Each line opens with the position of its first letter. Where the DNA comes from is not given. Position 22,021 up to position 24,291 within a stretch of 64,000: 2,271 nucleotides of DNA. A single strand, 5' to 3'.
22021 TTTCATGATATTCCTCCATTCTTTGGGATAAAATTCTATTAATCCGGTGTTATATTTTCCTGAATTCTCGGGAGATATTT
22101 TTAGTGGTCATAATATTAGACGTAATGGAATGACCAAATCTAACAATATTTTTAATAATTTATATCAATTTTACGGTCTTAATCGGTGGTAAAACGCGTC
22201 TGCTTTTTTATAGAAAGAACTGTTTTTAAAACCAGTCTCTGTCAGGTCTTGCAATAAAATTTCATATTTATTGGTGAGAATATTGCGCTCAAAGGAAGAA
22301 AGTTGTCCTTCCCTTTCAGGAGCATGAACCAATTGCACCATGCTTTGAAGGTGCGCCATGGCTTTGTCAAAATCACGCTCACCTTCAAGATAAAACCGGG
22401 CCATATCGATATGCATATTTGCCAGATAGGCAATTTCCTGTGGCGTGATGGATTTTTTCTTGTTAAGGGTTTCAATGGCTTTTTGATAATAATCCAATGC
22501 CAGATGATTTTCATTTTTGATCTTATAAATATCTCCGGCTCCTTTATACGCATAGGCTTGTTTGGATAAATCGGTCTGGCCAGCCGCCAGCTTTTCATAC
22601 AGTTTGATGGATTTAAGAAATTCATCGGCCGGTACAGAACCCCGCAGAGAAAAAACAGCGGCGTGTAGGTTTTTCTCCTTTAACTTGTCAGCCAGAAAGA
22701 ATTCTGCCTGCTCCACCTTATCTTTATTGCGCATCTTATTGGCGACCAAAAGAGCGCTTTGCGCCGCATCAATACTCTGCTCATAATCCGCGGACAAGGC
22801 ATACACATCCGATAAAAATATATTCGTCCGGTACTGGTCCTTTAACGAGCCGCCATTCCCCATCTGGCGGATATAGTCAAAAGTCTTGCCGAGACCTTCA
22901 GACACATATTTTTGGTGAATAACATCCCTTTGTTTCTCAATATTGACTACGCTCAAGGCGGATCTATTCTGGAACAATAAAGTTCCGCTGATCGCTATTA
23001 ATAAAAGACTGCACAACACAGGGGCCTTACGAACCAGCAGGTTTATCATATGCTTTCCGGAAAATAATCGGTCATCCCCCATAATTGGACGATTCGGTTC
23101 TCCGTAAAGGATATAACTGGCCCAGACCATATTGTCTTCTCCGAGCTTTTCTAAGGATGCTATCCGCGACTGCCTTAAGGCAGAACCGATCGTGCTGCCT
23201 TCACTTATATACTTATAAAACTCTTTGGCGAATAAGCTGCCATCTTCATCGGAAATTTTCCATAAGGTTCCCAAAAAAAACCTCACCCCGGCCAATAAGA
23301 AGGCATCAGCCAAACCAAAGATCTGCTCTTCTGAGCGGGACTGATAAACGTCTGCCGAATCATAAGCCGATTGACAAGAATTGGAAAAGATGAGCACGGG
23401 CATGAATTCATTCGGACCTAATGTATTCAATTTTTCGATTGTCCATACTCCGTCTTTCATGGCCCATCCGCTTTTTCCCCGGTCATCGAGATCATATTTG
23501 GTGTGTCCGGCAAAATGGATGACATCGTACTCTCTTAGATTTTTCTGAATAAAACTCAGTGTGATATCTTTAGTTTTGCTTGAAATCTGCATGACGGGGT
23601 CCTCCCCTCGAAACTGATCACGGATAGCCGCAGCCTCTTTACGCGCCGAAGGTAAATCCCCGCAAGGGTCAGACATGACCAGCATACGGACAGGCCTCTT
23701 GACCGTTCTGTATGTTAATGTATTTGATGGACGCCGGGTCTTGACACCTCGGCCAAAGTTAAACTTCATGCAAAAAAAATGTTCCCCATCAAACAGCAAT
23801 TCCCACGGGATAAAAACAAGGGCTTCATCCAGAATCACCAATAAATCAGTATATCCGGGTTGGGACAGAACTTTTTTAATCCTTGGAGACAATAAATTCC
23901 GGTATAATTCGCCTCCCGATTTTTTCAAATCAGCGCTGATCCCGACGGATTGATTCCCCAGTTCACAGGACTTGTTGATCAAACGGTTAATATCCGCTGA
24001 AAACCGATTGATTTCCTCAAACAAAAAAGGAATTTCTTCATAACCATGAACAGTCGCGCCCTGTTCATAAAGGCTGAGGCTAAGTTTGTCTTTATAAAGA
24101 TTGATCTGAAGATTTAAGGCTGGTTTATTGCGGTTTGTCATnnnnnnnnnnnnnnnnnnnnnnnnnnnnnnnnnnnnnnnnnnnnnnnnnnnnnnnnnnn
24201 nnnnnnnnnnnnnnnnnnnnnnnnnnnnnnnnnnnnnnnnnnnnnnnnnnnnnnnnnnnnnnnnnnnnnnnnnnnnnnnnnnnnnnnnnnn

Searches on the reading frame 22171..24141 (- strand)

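Call 84: search_protein_families(library=pfam, proteins=[window:22171-24141:-], max_evalue=0.00001)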
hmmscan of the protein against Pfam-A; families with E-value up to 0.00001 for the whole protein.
window:22171-24141:- (656 aa): 1 family
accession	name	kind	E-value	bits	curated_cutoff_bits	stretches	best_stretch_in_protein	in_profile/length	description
PF12770.12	CHAT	-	5.6e-39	134.7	24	1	74-348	2-289/289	CHAT domain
